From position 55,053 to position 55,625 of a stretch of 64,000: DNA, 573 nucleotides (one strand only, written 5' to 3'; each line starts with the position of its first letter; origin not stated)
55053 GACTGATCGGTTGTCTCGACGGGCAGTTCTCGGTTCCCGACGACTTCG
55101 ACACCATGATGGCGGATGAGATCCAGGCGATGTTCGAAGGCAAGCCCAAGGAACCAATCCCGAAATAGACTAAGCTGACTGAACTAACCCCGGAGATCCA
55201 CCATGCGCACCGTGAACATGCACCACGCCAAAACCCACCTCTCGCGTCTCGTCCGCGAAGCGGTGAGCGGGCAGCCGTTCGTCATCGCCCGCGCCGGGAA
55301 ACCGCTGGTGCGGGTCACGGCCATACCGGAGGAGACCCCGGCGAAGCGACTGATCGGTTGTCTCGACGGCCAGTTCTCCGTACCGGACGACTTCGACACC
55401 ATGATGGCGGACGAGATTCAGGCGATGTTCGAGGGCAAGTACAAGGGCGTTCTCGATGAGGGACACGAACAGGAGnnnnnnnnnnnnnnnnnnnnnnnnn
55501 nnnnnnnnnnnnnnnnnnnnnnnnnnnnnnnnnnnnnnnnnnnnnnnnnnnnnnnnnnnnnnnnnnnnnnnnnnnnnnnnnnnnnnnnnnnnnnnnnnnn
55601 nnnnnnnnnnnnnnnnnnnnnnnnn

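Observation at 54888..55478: Tandem duplication of a Phd/YefM antitoxin gene; the upstream copy is an orphan with ATG replaced by TTG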

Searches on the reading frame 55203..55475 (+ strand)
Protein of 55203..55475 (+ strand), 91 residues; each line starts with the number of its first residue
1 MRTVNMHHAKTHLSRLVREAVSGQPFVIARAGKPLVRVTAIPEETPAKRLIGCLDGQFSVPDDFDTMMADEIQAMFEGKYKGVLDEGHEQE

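Call 5: search_protein_families(library=pfam, proteins=[window:55203-55475:+], max_evalue=0.01)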
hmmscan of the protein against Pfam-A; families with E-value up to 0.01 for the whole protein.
window:55203-55475:+ (91 aa): 1 family
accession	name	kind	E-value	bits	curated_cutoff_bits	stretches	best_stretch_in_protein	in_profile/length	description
PF02604.26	PhdYeFM_antitox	-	5.6e-08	32.9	29.8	1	1-41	1-42/74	Antitoxin Phd_YefM, type II toxin-antitoxin system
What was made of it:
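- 55203..55478 (+): A2, the canonical Phd/YefM-type antitoxin (91 aa, ATG start), translationally coupled to the toxin. PF02604 at 32.9 bits (call 5).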

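Call 8: find_homologous_proteins(query=window:55203-55475:+, max_evalue=0.001)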
Query seq(91 aa) (91 aa): 6968 proteins with E <= 0.001 among 6968 candidates; the best 120 are listed.
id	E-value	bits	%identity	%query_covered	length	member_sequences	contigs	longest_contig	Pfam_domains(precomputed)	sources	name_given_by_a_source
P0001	6.2e-43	162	86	99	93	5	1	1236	PF02604.27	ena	-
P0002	6.4e-43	162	89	93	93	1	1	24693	PF02604.27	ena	-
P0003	3.6e-42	159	88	95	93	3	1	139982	PF02604.27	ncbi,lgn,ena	-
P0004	2.2e-41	157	93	89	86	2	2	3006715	PF02604.27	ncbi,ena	-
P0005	5.6e-39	149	82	93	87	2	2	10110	PF02604.27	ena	-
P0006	7.8e-39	149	85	90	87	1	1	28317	PF02604.27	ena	-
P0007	9.8e-39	148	82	93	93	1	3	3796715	PF02604.27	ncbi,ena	-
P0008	1.8e-38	148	77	99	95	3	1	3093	PF02604.27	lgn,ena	-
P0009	7.4e-38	146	77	99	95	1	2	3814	PF02604.27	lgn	-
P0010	1.3e-37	145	77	99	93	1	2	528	PF02604.27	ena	-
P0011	1.9e-37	144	81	93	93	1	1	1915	PF02604.27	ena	-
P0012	2.6e-37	144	82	92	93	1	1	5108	PF02604.27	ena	-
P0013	2.6e-37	144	76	100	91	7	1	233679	PF02604.27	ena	-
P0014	6.5e-37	143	75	99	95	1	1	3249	PF02604.27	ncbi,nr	ncbi:MAG: type II toxin-antitoxin system prevent-host-death family antitoxin [Gammaproteobacteria ba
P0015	8.1e-37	142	82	91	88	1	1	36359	PF02604.27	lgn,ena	-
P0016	1.0e-36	142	76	98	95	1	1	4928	PF02604.27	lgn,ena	-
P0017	1.3e-36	142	82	95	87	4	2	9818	PF02604.27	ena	-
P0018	1.5e-36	142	74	99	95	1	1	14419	PF02604.27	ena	-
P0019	2.5e-36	141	79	92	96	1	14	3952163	PF02604.27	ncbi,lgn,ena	-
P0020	2.9e-36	141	81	93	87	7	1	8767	PF02604.27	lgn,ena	-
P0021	3.0e-36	141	80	92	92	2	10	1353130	PF02604.27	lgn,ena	-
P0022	4.4e-36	140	74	100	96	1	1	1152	PF02604.27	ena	-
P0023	5.5e-36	140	78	92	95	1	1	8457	PF02604.27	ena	-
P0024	7.6e-36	139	76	95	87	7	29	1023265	PF02604.27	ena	-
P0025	1.6e-35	138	73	99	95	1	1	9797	PF02604.27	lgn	-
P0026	2.7e-35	138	81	90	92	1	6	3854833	PF02604.27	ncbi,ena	-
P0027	3.3e-34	134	73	97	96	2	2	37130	PF02604.27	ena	-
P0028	2.0e-33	132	75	95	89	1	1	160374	PF02604.27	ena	-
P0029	2.7e-33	131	76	91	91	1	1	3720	PF02604.27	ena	-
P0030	1.1e-32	129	77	89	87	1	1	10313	PF02604.27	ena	-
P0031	1.8e-30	122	59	90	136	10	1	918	PF02604.27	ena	-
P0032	2.1e-30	122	86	77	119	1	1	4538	PF02604.27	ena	-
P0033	7.2e-30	120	68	93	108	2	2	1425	PF02604.27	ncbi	-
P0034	4.3e-29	118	63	99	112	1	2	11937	PF02604.27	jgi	jgi:prevent-host-death family protein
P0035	1.2e-28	116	73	87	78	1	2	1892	PF02604.27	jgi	jgi:prevent-host-death family protein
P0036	2.2e-28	115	65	98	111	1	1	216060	PF02604.27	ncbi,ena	-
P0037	2.4e-28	115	70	90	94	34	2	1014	PF02604.27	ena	-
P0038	4.7e-28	114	72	87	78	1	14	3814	PF02604.27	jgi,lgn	jgi:prevent-host-death family protein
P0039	4.8e-28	114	68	93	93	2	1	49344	PF02604.27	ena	-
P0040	9.1e-28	113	68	90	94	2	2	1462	PF02604.27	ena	-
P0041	1.4e-27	113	69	87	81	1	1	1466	PF02604.27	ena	-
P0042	1.8e-27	113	68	90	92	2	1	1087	PF02604.27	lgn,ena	-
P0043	1.9e-27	112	67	90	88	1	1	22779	PF02604.27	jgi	jgi:prevent-host-death family protein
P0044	2.2e-27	112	65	98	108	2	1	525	PF02604.27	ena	-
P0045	2.2e-27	112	68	87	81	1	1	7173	PF02604.27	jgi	jgi:prevent-host-death family protein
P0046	2.6e-27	112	73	90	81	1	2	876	PF02604.27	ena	-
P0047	4.5e-27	111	70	87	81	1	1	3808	PF02604.27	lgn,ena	-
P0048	6.7e-27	111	68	87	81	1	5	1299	PF02604.27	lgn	-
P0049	6.8e-27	111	63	93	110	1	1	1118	PF02604.27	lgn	-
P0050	8.3e-27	110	63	99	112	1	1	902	PF02604.27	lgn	-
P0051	1.1e-26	110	65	95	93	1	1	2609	PF02604.27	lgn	-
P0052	1.3e-26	110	67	90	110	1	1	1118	PF02604.27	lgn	-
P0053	1.4e-26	110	67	97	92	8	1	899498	PF02604.27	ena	-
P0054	1.4e-26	110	65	93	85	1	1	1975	PF02604.27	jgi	jgi:prevent-host-death family protein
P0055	1.7e-26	109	69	87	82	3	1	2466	PF02604.27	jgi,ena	-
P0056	1.8e-26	109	70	87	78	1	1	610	PF02604.27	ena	-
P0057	2.5e-26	109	67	90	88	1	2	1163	PF02604.27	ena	-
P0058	2.7e-26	109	68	87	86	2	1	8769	PF02604.27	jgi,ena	-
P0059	3.0e-26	109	69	87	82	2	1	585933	PF02604.27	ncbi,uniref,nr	ncbi:type II toxin-antitoxin system Phd/YefM family antitoxin [Aureimonas psammosilenae]|uniref:type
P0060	3.6e-26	108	68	87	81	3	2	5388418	PF02604.27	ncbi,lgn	-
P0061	3.6e-26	108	69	86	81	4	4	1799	PF02604.27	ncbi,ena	-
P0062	4.1e-26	108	61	91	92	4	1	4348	PF02604.27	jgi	jgi:prevent-host-death family protein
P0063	4.2e-26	108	68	87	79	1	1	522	PF02604.27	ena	-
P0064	4.3e-26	108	67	86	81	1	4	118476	PF02604.27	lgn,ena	-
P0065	4.5e-26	108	67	87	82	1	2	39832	PF02604.27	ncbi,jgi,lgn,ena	jgi:prevent-host-death family protein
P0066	4.7e-26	108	66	96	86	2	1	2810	PF02604.27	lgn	-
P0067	4.9e-26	108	71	87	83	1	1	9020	PF02604.27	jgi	jgi:prevent-host-death family protein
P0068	6.5e-26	108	71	86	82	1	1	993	PF02604.27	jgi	jgi:prevent-host-death family protein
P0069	7.1e-26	107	60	93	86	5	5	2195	PF02604.27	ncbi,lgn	-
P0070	7.5e-26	107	68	87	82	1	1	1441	PF02604.27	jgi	jgi:prevent-host-death family protein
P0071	7.9e-26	107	57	99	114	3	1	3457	PF02604.27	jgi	jgi:prevent-host-death family protein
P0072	8.6e-26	107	66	87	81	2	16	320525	PF02604.27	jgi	jgi:prevent-host-death family protein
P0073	9.5e-26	107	68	87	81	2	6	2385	PF02604.27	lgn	-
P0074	1.0e-25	107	66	87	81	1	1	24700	PF02604.27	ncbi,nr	ncbi:MAG: prevent-host-death protein [Caulobacter sp. 12-67-6]|nr:MAG: prevent-host-death protein [C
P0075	1.2e-25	107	62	90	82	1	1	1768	PF02604.27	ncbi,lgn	ncbi:MAG: type II toxin-antitoxin system prevent-host-death family antitoxin [Pseudomonadota bacteri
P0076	1.2e-25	107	64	87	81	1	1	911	PF02604.27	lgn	-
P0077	1.3e-25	107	66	90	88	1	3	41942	PF02604.27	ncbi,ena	-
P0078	1.4e-25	107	63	87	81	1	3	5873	PF02604.27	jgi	-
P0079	1.6e-25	106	65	90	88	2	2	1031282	PF02604.27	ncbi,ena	-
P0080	1.6e-25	106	68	87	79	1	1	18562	PF02604.27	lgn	-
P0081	1.8e-25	106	69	87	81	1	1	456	PF02604.27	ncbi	-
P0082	2.1e-25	106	66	87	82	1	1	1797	PF02604.27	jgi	jgi:prevent-host-death family protein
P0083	2.1e-25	106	65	86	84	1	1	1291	PF02604.27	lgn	-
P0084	2.1e-25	106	60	95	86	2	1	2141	PF02604.27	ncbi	-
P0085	2.2e-25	106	70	86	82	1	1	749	PF02604.27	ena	-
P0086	2.2e-25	106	70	86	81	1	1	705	PF02604.27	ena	-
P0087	2.4e-25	106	69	87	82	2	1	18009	PF02604.27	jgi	jgi:prevent-host-death family protein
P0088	2.4e-25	106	67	87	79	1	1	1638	PF02604.27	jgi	-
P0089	2.5e-25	106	67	87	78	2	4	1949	PF02604.27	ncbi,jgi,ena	jgi:prevent-host-death family protein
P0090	2.6e-25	106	69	87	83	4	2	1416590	PF02604.27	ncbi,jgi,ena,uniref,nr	ncbi:type II toxin-antitoxin system Phd/YefM family antitoxin [Granulicella aggregans]|jgi:prevent-h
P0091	2.6e-25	106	65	87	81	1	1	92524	PF02604.27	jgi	jgi:prevent-host-death family protein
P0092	2.6e-25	106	64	87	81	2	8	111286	PF02604.27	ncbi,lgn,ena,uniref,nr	uniref:type II toxin-antitoxin system Phd/YefM family antitoxin n=1 Tax=uncultured Caulobacter sp. T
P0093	2.7e-25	106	66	87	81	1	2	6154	PF02604.27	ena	-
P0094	2.8e-25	106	67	90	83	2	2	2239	PF02604.27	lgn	-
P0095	2.8e-25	106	63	90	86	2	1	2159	PF02604.27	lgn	-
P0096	2.9e-25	105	63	90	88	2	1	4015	PF02604.27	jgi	jgi:antitoxin (DNA-binding transcriptional repressor) of toxin-antitoxin stability system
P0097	2.9e-25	105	62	93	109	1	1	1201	PF02604.27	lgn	-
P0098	3.0e-25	105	63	90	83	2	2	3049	PF02604.27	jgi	jgi:prevent-host-death family protein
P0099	3.1e-25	105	69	86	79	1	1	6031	PF02604.27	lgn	-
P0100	3.1e-25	105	66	87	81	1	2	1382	PF02604.27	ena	-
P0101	3.3e-25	105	70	86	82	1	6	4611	PF02604.27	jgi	jgi:prevent-host-death family protein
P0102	3.3e-25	105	65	87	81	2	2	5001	PF02604.27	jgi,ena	-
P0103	3.5e-25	105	67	86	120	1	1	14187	PF02604.27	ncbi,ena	-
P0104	3.6e-25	105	62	90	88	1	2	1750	PF02604.27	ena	-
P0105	3.6e-25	105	65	90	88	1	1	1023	PF02604.27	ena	-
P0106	3.8e-25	105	68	86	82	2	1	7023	PF02604.27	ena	-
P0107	3.9e-25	105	66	87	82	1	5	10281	PF02604.27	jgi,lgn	jgi:prevent-host-death family protein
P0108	4.0e-25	105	67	90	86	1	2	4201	PF02604.27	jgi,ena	-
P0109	4.0e-25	105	61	93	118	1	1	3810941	PF02604.27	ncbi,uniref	ncbi:MAG: type II toxin-antitoxin system prevent-host-death family antitoxin [Amaricoccus sp.]|unire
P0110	4.3e-25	105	58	98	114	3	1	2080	PF02604.27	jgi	jgi:prevent-host-death family protein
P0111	4.3e-25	105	65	86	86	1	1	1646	PF02604.27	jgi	jgi:prevent-host-death family protein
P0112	4.4e-25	105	64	87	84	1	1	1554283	PF02604.27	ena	-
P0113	4.6e-25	105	63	89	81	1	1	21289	PF02604.27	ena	-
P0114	4.7e-25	105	68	87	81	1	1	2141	PF02604.27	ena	-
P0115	4.9e-25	105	68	87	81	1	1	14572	PF02604.27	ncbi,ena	-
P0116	5.0e-25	105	67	87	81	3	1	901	PF02604.27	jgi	jgi:prevent-host-death family protein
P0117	5.0e-25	105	62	89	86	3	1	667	PF02604.27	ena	-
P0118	5.1e-25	105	60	98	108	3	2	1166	PF02604.27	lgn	-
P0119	5.2e-25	105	66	90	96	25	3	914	PF02604.27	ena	-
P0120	5.2e-25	105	66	87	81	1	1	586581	PF02604.27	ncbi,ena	-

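Call 11: find_encoding_contigs(protein=P0004, flank=4000, max_places=6)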
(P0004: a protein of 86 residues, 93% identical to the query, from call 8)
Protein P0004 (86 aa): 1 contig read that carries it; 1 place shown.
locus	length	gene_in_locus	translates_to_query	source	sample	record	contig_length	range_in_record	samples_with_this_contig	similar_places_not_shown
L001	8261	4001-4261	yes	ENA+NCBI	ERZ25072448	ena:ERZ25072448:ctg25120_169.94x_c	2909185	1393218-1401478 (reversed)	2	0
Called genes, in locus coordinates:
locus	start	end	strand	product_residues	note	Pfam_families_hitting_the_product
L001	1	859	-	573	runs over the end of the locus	PF07969:Amidohydro_3, PF01979:Amidohydro_1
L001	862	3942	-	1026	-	PF25852:DUF6242_C (faint), PF02012:BNR (faint), PF15902:Sortilin-Vps10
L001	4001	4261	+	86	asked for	PF02604:PhdYeFM_antitox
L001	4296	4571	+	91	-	PF02604:PhdYeFM_antitox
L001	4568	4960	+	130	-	PF01850:PIN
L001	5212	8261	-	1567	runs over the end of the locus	PF13195:DUF4011, PF13086:AAA_11 (weak), PF13245:AAA_19 (faint), PF13604:AAA_30 (faint), PF13086:AAA_11 (weak), PF13087:AAA_12, PF18741:MTES_1575, PF11784:DUF3320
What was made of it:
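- Both records are metagenome-derived assemblies (call 11).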

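Call 16: find_related_loci(query=A2, collection=genome_contigs, flank=3000)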
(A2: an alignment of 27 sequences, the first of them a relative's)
Query A2 (91 aa) in genome_contigs; peptide patterns used: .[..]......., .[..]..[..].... (x = any residue, [..] = any of these).
600 stretches matched a pattern (row limit reached: there are more); 553 encode a relative of the query (tblastn E <= 1e-3); the best 80 are kept; 79 distinct loci.
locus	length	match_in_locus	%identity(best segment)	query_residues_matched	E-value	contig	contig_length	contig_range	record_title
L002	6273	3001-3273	85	1-91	3e-47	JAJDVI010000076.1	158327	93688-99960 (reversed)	MAG: Acidobacteria bacterium isolate jk18x22bins.33 k141_732982, whole genome shotgun sequence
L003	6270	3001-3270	79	1-91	1e-45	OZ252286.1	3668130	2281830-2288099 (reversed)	MAG: Candidatus Marinacidobacterium sp. isolate 2fc02975-8019-4601-bdd3-05d84ce2460d genome assembly, chromosome: 1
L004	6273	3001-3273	76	1-90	1e-43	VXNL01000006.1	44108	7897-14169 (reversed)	MAG: Acidobacteria bacterium isolate SB0661_bin_8 NODE_905_length_44108_cov_214.643747, whole genome shotgun sequence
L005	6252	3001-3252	82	1-85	4e-43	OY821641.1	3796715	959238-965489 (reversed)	MAG: Vicinamibacteria bacterium isolate 8cd05730-cbc4-4aa5-8344-af9f7d824ee9 genome assembly, chromosome: 1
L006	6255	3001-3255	77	1-86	1e-41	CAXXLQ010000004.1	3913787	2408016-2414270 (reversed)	MAG: Vicinamibacteria bacterium isolate d0699c76-2533-4a58-a70c-6c423186d07a genome assembly, contig: contig_4, whole ge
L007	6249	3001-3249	79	1-84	2e-40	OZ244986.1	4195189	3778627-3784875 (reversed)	MAG: Candidatus Marinacidobacterium sp. isolate 3944564f-3231-43fa-8f4a-73563c7b229a genome assembly, chromosome: 1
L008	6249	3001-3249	72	1-86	1e-37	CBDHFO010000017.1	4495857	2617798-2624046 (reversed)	MAG: Candidatus Marinacidobacterium sp. isolate 178a2059-1fcc-4348-b026-258adf563acb genome assembly, contig: contig_6,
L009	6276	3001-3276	67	1-91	6e-35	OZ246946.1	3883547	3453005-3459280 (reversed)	MAG: Vicinamibacteria bacterium isolate 344fb95d-b79c-434c-8e88-824dadf82238 genome assembly, chromosome: 1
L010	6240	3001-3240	70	1-82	2e-34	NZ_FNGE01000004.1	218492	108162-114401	Paracoccus chinensis strain CGMCC 1.7655, whole genome shotgun sequence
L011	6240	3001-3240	70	1-82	2e-34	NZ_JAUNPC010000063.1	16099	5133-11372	MAG: Paracoccus sp. (in: a-proteobacteria) isolate S36M_Sa_3 NODE_289_length_16099_cov_14.017016, whole genome shotgun s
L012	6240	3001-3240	70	1-82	2e-34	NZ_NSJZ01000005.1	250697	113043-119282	Paracoccus salipaludis strain WN007 contig5, whole genome shotgun sequence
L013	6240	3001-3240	70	1-81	1e-33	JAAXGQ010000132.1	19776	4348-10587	MAG: Vicinamibacteraceae bacterium isolate Plut_88867 filtered_Plut_88867_genomic_contig_94085, whole genome shotgun seq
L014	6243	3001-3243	69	1-79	3e-32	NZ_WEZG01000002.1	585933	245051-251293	Aureimonas psammosilenae strain YIM DR1026 scaffold2, whole genome shotgun sequence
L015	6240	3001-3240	67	1-82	3e-32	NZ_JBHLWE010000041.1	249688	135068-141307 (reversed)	Paracoccus niistensis strain KCTC 22789 platanus_K_default_41, whole genome shotgun sequence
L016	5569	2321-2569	60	1-85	8e-32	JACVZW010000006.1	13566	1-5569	MAG: Rhodobacteraceae bacterium isolate Clear-D3 NODE_1076_length_13566_cov_34.453038, whole genome shotgun sequence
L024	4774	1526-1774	66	1-82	6e-31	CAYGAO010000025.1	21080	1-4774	MAG TPA_asm: uncultured Acidobacteriota bacterium isolate ERP110561_co1_40 genome assembly, contig: NODE_1572_length_210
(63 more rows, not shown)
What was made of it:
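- The family is spread widely across phyla, which suggests mobility (call 16).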

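Call 22: find_encoding_contigs(protein=P0002, flank=3000, max_places=4)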
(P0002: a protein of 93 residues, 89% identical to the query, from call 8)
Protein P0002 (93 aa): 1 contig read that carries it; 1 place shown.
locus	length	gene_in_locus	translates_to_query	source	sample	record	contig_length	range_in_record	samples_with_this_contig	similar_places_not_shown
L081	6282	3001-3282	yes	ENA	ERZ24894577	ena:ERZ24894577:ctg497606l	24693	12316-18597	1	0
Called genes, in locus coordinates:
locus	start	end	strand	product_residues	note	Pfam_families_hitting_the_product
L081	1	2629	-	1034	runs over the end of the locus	PF02012:BNR (faint), PF13088:BNR_2 (faint), PF15902:Sortilin-Vps10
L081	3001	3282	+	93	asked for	PF02604:PhdYeFM_antitox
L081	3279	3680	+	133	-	PF01850:PIN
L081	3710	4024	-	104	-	-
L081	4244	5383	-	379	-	-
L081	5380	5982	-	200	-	PF04264:YceI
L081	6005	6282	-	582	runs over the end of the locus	PF00860:Xan_ur_permease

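Call 23: find_encoding_contigs(protein=P0001, flank=3000, max_places=4)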
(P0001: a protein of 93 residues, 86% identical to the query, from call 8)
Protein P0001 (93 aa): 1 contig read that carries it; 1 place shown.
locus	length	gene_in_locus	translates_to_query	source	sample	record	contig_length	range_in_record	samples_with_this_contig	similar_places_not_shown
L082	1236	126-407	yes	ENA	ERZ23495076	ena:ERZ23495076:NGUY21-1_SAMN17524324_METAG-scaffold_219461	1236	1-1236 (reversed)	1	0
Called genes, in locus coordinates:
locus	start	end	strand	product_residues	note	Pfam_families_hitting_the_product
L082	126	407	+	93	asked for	PF02604:PhdYeFM_antitox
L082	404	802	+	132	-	PF01850:PIN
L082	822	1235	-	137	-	?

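Call 25: search_solved_structures(query=A2, max_evalue=0.01, show_alignments=3)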
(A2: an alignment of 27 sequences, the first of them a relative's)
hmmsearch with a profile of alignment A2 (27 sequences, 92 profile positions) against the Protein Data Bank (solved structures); distinct sequences matched with E-value up to 0.01: 0.

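Call 27: search_protein_families(library=ncbifam, proteins=[P0004, P0121, P0122], max_evalue=0.01)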
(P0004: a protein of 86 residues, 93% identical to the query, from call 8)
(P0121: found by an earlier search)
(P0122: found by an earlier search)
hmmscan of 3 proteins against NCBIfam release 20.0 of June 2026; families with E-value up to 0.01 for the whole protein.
P0004 (86 aa): 1 family
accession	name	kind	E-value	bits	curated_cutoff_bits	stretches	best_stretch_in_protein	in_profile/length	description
TIGR01552.1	phd_fam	subfamily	0.00011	21.5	20.8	1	4-39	2-37/53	type II toxin-antitoxin system prevent-host-death family antitoxin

P0121 (91 aa): 1 family
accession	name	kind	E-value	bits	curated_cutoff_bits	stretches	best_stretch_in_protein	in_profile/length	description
TIGR01552.1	phd_fam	subfamily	1.7e-05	24.1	20.8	1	4-39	2-37/53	type II toxin-antitoxin system prevent-host-death family antitoxin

P0122 (130 aa): 0 families
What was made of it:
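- On Phd/YefM antitoxin family (Pfam PF02604 / TIGR01552): For TIGR01552 the scores are 21.5 and 24.1 against 20.8 (call 27).
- On PIN-domain (VapC-type) toxin: There is no NCBIfam hit (call 27).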

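Call 28: search_solved_structures(query=P0121, max_evalue=10, show_alignments=2)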
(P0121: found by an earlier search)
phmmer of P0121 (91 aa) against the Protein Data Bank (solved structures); distinct sequences matched with E-value up to 10: 1.
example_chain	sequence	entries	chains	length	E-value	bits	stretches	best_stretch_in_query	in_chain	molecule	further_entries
3hry_A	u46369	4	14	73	1.6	12.1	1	1-66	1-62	Prevent host death protein | Antitoxin phd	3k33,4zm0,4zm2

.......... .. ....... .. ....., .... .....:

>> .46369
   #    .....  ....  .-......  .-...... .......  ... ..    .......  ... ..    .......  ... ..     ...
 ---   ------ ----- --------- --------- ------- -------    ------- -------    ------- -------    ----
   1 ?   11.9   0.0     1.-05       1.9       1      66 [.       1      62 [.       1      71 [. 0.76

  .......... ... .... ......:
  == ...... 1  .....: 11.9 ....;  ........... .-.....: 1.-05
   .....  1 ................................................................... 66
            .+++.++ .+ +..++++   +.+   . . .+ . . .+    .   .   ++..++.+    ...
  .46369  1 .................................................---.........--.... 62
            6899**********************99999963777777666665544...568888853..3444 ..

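Call 33: find_related_loci(query=A2, collection=metagenome_contigs, flank=1500)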
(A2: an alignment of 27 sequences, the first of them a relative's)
Query A2 (91 aa) in metagenome_contigs; peptide patterns used: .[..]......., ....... (x = any residue, [..] = any of these).
477 stretches matched a pattern; 283 encode a relative of the query (tblastn E <= 1e-3); the best 80 are kept; 80 distinct loci.
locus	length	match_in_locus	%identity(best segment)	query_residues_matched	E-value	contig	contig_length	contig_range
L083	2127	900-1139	70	1-82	9e-35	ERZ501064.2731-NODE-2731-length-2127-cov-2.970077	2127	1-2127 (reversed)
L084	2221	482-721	69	1-79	4e-33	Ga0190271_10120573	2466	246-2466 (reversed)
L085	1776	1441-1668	69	1-78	1e-32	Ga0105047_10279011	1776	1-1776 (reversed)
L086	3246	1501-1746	63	1-81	3e-32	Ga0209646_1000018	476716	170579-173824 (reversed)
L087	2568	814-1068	62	1-87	2e-32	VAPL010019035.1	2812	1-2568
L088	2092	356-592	68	1-78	3e-32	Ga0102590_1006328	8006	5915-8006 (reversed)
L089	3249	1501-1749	67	1-82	4e-32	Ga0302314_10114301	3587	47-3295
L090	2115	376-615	66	1-79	7e-32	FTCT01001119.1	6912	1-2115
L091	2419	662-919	60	1-85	6e-32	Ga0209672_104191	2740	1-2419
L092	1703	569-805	68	1-78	6e-32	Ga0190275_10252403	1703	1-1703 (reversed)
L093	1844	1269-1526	60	1-85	6e-32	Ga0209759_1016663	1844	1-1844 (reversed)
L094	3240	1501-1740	65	1-79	2e-31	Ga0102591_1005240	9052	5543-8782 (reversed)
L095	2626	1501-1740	67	1-79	4e-31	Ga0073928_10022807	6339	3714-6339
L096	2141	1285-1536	62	1-86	2e-31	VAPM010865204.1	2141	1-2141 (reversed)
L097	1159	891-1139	64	1-82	1e-31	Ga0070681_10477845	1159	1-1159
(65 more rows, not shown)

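Call 45: predict_structure(alignment_id=A2)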
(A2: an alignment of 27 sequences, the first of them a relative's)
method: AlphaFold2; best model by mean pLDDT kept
length: 91 residues; sequences in the alignment: 27
mean_pLDDT: 67.5   pTM: 0.43
mean pLDDT of the five models: 67.5, 67.0, 66.1, 55.6, 52.4
residues with pLDDT >= 90: 12; 70-90: 30; 50-70: 25; < 50: 24
segments of 3 or more residues with pLDDT < 50: 45-56, 80-91
pLDDT, mean of each block of 10 residues (from residue 1): 88 89 90 88 54 46 56 58 41 33
secondary structure, 60 per line:
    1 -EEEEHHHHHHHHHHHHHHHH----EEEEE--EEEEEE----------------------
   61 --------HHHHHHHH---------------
elements in order: E2-5 H6-21 E26-30 E33-38 H69-76
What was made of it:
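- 55203..55478 (+): AF2 model: β2-5, α6-21, β26-30, β33-38, a disordered linker, and a helix at 69-76 (call 45).
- On Phd/YefM antitoxin family (Pfam PF02604 / TIGR01552): Residues 41-68 are of low confidence, and there is a short helix at 69-76 (call 45).
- The changes lie in helix α1 of a confidently modelled N-domain (call 45).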

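Call 55: search_protein_families(library=padloc, proteins=[P0122, P0004], max_evalue=0.001)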
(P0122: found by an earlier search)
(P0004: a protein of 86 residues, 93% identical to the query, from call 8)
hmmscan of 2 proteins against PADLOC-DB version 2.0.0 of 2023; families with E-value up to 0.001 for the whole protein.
P0122 (130 aa): 0 families

P0004 (86 aa): 0 families
